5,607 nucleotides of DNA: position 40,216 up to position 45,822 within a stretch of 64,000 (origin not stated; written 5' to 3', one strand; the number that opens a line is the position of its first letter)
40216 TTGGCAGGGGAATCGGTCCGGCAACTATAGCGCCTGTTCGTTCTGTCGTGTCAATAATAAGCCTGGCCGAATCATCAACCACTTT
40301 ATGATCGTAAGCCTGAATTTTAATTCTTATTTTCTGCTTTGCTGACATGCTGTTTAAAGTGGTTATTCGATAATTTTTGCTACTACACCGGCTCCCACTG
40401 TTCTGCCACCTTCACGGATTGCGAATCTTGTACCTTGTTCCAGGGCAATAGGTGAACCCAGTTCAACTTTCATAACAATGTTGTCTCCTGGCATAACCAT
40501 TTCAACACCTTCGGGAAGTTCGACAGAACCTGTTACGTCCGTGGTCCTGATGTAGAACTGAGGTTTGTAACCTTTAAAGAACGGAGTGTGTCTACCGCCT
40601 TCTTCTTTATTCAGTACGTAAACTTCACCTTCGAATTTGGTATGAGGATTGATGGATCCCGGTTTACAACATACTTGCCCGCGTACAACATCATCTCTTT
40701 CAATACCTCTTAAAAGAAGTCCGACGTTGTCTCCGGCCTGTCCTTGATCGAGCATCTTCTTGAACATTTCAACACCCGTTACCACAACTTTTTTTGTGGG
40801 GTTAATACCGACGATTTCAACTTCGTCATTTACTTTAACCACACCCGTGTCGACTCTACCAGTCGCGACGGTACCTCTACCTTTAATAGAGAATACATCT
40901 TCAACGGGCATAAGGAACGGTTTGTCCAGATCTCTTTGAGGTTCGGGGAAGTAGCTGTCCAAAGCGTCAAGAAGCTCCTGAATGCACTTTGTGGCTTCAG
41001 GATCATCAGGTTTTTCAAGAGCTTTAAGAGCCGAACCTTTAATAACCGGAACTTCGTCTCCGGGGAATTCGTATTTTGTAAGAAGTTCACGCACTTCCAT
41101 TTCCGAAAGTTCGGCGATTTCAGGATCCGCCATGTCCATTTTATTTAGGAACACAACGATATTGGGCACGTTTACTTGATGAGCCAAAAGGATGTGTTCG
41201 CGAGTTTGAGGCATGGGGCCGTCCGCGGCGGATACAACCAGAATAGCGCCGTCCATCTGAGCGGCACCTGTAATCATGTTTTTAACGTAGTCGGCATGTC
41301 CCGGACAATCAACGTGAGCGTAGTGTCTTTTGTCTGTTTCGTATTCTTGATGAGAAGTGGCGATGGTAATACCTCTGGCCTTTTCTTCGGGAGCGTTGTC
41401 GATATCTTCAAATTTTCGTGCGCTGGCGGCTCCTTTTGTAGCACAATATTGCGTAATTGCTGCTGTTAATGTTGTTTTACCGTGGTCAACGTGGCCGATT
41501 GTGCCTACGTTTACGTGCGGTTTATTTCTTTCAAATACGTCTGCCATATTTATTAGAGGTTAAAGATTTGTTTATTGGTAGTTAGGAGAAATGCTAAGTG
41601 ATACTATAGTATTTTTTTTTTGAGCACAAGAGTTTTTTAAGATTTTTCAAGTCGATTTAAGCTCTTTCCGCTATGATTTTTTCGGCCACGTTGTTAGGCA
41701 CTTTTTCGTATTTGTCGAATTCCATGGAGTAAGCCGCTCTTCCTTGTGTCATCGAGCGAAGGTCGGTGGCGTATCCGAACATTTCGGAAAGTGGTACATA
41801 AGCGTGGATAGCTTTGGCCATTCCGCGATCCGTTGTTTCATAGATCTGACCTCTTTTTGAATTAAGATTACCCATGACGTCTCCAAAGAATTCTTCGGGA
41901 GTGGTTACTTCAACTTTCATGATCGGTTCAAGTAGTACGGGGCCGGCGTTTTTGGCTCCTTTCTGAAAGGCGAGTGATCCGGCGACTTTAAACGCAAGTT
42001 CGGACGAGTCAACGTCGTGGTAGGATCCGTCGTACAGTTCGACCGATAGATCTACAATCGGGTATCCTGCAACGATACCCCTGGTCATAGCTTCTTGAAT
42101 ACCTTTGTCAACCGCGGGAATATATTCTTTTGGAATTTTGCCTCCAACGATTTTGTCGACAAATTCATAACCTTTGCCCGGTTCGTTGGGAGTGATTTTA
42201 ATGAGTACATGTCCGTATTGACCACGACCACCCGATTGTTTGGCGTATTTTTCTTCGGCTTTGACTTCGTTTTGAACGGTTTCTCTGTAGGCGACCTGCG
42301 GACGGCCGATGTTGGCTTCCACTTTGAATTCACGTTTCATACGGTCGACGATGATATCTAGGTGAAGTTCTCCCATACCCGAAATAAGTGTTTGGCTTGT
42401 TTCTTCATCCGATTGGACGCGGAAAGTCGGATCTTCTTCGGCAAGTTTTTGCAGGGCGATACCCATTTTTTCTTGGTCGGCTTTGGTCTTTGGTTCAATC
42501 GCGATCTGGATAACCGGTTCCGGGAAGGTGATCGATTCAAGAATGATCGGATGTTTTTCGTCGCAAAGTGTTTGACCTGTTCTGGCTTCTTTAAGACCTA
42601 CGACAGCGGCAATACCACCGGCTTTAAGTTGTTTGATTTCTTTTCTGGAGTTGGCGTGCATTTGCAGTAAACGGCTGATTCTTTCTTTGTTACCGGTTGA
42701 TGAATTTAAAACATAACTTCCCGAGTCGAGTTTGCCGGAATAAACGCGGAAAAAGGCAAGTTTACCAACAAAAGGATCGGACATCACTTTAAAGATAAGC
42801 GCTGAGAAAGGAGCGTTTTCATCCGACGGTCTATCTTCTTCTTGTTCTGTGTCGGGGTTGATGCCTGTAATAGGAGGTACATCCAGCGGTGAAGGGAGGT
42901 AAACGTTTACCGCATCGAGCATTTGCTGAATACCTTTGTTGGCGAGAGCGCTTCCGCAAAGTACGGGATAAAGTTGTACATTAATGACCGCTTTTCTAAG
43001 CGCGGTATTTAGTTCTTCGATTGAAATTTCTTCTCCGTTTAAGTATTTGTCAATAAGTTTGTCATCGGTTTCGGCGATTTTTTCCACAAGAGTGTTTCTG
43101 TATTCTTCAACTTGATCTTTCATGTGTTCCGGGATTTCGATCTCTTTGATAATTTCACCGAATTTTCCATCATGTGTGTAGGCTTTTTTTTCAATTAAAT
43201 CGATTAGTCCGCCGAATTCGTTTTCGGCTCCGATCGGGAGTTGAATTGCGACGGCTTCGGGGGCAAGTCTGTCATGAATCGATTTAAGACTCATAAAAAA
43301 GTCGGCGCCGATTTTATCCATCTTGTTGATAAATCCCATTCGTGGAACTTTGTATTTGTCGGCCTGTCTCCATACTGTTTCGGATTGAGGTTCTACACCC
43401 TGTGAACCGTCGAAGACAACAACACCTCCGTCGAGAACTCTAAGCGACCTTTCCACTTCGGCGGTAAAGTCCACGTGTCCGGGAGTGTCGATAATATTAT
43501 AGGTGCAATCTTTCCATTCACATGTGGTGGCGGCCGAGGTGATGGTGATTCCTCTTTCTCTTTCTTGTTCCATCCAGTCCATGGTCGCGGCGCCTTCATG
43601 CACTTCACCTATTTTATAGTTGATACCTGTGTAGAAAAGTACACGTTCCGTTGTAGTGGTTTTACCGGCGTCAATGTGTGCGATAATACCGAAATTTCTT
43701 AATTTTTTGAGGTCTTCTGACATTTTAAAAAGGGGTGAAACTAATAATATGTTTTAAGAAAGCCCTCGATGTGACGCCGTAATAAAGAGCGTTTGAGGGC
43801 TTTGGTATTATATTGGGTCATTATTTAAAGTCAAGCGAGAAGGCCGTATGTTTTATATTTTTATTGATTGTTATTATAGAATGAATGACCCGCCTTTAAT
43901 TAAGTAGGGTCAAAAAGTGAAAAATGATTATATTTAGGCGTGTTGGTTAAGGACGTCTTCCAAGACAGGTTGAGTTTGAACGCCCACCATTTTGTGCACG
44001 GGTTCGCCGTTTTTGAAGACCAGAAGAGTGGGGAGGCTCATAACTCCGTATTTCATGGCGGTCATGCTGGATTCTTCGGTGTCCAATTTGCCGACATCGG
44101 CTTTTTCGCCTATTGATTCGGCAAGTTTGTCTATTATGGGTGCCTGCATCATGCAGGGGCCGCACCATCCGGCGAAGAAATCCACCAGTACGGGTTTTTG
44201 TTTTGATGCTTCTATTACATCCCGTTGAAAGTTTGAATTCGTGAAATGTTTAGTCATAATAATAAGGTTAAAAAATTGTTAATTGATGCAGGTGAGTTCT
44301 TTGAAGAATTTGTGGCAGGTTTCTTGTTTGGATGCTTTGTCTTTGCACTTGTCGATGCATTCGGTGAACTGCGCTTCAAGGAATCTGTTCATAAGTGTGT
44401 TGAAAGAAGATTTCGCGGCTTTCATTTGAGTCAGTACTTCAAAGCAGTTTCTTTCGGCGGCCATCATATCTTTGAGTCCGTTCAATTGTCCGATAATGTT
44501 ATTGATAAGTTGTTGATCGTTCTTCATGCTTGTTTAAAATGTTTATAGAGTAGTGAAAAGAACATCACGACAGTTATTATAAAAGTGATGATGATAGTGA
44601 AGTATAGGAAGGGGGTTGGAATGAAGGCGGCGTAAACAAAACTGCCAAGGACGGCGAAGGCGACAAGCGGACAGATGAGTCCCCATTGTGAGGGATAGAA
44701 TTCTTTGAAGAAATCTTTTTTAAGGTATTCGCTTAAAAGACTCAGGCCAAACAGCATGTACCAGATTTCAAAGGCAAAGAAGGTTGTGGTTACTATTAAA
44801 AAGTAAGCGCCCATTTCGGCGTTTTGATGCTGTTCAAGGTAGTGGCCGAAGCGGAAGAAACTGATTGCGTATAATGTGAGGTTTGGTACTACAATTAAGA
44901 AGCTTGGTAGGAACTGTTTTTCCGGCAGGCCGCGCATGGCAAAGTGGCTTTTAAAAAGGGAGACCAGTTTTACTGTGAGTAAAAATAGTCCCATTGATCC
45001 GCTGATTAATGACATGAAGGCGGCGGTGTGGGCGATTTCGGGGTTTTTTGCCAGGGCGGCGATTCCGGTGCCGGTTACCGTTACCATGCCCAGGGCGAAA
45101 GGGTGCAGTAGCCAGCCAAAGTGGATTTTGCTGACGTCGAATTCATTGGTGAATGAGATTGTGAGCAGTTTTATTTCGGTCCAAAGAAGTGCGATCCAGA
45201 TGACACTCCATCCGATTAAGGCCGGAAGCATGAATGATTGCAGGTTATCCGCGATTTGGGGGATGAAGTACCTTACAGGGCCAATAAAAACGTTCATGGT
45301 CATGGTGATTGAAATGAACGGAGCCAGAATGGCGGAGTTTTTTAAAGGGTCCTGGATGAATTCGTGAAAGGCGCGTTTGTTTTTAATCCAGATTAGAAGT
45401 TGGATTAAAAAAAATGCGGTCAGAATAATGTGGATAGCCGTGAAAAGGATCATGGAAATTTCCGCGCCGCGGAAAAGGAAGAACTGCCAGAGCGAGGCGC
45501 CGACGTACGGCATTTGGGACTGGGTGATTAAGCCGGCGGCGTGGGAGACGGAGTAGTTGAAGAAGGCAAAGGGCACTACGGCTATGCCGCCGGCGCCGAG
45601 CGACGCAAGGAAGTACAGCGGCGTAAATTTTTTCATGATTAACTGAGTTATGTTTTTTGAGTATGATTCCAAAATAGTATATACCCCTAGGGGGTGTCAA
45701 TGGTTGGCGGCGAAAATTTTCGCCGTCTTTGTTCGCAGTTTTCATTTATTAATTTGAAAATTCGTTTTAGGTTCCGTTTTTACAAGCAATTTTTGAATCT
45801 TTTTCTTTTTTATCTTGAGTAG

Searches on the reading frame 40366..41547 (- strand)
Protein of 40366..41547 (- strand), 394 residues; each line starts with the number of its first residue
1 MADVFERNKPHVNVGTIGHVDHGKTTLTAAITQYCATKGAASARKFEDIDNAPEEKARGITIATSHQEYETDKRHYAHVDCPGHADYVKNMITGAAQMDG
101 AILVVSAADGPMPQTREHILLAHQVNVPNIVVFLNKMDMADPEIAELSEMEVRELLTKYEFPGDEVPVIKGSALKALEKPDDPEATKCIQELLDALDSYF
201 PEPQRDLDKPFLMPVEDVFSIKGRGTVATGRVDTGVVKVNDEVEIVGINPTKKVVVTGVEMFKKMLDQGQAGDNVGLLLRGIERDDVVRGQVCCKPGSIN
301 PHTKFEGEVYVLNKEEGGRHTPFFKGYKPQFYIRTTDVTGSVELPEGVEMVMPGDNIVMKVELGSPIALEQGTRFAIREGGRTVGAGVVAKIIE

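Call 42: search_protein_families(library=pfam, proteins=[window:40366-41547:-], max_evalue=0.00001)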
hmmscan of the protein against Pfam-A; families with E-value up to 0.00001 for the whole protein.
window:40366-41547:- (394 aa): 3 families
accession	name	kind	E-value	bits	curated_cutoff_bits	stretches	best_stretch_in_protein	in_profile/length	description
PF00009.33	GTP_EFTU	-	7.2e-67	225.1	26.5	1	9-201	1-187/188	Elongation factor Tu GTP binding domain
PF03143.23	GTP_EFTU_D3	-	2.7e-40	137.4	27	1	298-392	1-105/106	Elongation factor Tu C-terminal domain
PF03144.31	GTP_EFTU_D2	-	1.5e-19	70.6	30.3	1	225-294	1-73/73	Elongation factor Tu domain 2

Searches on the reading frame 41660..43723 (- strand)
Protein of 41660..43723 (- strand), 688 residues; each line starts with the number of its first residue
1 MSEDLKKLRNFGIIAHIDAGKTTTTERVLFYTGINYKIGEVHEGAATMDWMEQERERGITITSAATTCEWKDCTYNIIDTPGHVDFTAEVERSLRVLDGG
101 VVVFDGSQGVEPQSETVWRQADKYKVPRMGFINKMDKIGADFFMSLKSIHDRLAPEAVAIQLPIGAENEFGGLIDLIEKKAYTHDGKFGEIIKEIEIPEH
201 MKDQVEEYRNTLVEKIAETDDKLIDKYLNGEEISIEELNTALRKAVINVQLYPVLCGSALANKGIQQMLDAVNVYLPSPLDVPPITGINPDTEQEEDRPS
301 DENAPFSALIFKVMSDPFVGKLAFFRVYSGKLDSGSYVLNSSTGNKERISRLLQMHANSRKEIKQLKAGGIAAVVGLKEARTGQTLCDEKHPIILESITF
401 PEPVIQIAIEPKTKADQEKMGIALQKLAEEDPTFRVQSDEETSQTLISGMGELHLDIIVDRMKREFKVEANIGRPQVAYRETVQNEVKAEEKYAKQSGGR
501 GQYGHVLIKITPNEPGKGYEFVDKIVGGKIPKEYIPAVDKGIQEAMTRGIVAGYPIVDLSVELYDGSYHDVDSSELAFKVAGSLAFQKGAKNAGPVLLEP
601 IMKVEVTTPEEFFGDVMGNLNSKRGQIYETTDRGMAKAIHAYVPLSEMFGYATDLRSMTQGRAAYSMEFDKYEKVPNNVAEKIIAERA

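Call 42: search_protein_families(library=pfam, proteins=[window:41660-43723:-], max_evalue=0.00001)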
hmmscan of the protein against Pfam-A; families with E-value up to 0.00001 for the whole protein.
window:41660-43723:- (688 aa): 7 families
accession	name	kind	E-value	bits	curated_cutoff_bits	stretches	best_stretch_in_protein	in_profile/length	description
PF00009.33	GTP_EFTU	-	2.2e-64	217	26.5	1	6-278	1-188/188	Elongation factor Tu GTP binding domain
PF03764.24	EFG_IV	-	1.4e-47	160.8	24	1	475-593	1-120/121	Elongation factor G, domain IV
PF14492.12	EFG_III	-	1.1e-35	121.9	27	1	400-473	1-74/75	Elongation Factor G, domain III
PF00679.30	EFG_C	-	6.5e-31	106.6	27.9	1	596-682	1-88/89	Elongation factor G C-terminus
PF22042.2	EF-G_D2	-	3.3e-17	62.8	27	1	305-388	1-83/84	Elongation factor G domain 2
PF03144.31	GTP_EFTU_D2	-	1.6e-16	60.9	30.3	1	320-387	1-73/73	Elongation factor Tu domain 2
PF16658.11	RF3_C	-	2.1e-07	31.3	40.1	1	409-491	15-97/132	Class II release factor RF3, C-terminal domain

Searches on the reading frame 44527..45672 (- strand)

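Call 23: search_protein_families(library=pfam, proteins=[window:44527-45672:-], max_evalue=0.001)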
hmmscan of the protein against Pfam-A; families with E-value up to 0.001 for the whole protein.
window:44527-45672:- (382 aa): 1 family
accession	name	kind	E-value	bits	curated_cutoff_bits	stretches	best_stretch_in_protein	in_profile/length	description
PF03595.22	SLAC1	-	1.2e-14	54.6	27.9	1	15-374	1-327/331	Voltage-dependent anion channel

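Call 24: search_protein_families(library=padloc, proteins=[window:44527-45672:-], max_evalue=0.001)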
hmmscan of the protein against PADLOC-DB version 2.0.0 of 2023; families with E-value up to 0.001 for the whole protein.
window:44527-45672:- (382 aa): 0 families
